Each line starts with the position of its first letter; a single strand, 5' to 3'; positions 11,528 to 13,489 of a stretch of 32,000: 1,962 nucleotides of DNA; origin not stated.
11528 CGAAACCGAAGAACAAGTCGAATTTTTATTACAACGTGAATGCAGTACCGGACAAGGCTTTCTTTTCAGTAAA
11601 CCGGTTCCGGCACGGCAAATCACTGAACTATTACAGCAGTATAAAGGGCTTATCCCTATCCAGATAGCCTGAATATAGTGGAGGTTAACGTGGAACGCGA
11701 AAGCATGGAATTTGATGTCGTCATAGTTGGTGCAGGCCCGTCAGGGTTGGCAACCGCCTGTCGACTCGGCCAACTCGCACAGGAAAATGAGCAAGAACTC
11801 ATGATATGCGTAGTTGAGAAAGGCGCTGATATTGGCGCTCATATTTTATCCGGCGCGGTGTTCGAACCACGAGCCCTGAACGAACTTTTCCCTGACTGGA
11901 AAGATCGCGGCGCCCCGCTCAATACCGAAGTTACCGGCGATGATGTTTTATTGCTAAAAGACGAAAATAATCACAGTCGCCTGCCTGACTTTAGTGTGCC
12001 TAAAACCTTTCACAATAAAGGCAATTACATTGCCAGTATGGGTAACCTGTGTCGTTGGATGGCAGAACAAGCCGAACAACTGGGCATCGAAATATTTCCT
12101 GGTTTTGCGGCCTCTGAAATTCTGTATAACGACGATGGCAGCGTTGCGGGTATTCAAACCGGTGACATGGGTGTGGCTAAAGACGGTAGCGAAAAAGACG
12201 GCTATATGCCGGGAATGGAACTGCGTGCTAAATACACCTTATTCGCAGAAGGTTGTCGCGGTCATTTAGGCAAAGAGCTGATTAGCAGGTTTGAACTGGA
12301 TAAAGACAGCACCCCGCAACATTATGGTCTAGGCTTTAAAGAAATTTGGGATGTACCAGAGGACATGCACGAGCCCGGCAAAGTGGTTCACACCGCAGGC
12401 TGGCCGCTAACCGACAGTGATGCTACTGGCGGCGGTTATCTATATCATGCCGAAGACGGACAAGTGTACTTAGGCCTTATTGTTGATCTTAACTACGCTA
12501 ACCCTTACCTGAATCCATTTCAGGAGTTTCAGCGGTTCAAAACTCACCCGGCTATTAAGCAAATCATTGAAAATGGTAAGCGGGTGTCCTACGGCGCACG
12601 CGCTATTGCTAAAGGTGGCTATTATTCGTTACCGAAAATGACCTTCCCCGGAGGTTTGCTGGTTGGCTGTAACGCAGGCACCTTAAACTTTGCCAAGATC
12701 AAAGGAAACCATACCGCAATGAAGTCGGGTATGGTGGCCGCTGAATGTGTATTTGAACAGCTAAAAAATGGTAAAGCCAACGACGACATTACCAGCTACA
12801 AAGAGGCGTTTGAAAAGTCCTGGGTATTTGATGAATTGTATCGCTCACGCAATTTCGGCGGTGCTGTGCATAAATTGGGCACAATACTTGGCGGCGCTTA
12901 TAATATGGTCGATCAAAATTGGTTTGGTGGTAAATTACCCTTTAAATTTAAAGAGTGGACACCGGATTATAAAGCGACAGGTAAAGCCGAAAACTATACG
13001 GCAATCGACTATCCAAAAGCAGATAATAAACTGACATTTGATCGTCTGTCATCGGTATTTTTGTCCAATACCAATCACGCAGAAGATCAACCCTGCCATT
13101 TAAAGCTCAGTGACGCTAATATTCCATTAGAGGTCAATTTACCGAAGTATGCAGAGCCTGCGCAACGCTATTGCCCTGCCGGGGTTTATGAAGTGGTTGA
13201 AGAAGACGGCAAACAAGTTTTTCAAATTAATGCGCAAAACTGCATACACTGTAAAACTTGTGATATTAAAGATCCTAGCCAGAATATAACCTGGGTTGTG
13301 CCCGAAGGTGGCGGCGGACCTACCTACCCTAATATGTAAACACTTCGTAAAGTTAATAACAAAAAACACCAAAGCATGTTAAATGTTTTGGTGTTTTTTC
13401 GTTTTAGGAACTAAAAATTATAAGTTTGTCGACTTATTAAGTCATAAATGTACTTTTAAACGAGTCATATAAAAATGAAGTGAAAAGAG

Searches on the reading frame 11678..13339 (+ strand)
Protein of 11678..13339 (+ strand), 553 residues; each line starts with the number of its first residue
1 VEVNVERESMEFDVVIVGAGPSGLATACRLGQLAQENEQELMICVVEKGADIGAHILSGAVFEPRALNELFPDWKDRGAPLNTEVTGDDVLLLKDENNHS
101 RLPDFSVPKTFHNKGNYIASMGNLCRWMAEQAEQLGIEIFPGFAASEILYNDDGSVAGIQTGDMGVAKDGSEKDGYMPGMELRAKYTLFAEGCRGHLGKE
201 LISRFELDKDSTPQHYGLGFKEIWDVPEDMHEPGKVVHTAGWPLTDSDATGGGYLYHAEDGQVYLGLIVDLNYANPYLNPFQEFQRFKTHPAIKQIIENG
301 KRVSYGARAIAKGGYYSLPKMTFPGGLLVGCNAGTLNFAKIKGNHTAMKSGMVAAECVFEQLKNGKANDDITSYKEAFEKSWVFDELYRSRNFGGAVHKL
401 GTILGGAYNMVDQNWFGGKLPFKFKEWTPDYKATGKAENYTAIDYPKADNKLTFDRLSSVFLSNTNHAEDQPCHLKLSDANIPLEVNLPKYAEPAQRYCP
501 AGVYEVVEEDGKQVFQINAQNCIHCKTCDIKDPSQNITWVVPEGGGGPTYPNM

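Call 82: search_protein_families(library=pfam, proteins=[window:11678-13339:+], max_evalue=0.00001)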
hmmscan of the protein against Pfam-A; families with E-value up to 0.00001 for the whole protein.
window:11678-13339:+ (553 aa): 5 families
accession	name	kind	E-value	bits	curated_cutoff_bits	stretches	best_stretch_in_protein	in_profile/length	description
PF05187.19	Fer4_ETF_QO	-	6.3e-51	171.3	24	1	450-550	1-103/104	Electron transfer flavoprotein-ubiquinone oxidoreductase, 4Fe-4S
PF21162.3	ETFQO_UQ-bd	-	4.5e-40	136.6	27.7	1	216-310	1-96/96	ETF-QO, ubiquinone-binding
PF01266.30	DAO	-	4.1e-09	36.8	27.9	0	13-54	1-36/353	FAD dependent oxidoreductase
PF01946.23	Thi4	-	3.7e-08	33.3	26.2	0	9-59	15-61/235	Thi4 family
PF13450.12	NAD_binding_8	-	1.7e-06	28.6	21.9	0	16-61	1-40/68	NAD(P)-binding Rossmann-like domain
